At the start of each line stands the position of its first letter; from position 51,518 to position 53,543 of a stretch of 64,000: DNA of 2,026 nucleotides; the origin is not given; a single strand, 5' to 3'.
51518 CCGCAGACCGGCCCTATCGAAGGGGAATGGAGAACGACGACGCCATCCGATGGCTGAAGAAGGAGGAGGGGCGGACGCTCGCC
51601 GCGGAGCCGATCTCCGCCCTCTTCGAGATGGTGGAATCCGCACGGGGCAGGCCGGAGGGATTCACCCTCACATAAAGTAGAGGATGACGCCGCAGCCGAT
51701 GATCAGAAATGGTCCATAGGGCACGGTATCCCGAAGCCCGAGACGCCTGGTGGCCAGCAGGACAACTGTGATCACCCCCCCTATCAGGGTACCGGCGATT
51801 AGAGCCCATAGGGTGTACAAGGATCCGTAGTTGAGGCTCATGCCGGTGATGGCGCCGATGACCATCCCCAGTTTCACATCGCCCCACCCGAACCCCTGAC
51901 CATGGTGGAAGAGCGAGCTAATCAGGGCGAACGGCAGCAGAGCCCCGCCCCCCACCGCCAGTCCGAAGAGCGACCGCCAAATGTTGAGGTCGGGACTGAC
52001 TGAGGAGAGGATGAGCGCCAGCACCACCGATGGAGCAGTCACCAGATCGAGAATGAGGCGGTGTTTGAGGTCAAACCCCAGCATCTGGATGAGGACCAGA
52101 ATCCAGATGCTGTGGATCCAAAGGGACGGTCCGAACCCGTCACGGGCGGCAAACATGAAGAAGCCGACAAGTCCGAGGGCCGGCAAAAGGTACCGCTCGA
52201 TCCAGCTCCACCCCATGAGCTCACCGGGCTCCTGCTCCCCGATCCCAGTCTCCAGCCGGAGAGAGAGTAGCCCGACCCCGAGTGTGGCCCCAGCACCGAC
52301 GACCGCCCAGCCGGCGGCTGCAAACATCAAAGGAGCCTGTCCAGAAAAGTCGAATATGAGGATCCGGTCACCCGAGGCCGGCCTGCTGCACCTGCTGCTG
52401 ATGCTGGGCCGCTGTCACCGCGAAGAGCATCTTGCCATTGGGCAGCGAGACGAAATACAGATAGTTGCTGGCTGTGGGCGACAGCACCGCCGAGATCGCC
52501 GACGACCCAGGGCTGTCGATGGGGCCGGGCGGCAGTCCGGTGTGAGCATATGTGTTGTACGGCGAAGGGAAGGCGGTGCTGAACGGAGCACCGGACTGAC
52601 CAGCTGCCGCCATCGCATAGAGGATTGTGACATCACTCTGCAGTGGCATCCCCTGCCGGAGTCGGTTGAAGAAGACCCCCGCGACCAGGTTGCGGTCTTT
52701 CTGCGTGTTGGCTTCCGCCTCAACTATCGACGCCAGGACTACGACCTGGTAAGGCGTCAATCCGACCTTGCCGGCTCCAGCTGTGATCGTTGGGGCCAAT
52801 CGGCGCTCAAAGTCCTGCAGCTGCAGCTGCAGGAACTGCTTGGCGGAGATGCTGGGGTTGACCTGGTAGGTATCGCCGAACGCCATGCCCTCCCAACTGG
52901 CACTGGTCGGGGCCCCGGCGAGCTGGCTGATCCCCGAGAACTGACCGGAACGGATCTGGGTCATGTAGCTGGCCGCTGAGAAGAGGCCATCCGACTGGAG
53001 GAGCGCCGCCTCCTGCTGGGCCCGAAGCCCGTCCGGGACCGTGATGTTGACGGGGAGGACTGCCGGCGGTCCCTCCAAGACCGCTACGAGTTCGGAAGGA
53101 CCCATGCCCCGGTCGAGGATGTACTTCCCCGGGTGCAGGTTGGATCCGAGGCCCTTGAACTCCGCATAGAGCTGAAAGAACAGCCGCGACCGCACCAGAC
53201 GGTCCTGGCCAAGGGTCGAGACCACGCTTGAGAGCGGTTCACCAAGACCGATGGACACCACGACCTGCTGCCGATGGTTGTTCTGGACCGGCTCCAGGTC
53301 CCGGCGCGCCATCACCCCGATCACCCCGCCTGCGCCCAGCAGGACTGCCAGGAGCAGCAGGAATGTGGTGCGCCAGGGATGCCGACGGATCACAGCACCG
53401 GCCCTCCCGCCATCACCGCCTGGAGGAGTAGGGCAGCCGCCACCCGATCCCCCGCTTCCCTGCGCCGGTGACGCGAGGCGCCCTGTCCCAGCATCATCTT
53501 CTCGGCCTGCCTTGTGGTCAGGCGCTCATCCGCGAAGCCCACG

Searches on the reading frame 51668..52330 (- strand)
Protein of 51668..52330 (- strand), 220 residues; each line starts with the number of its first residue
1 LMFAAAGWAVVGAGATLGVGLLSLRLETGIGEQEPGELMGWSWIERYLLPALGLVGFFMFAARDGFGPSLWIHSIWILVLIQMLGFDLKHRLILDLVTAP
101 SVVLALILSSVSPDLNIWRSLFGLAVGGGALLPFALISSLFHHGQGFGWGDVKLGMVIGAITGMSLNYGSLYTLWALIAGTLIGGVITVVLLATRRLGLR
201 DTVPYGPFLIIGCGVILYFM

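Call 80: search_protein_families(library=pfam, proteins=[window:51668-52330:-], max_evalue=0.0001)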
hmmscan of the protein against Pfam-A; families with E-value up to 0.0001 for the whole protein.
window:51668-52330:- (220 aa): 1 family
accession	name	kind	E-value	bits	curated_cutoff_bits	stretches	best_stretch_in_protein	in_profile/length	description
PF01478.23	Peptidase_A24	-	8.5e-09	36.2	26.5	1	77-187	4-102/104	Type IV leader peptidase family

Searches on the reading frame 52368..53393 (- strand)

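Call 60: search_protein_families(library=pfam, proteins=[window:52368-53393:-], max_evalue=0.00001)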
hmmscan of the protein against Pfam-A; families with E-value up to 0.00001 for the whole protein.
window:52368-53393:- (341 aa): 1 family
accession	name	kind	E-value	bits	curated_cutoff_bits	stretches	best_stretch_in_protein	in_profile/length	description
PF02618.21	YceG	-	1.6e-72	244.7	32.4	1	46-337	1-275/275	YceG-like family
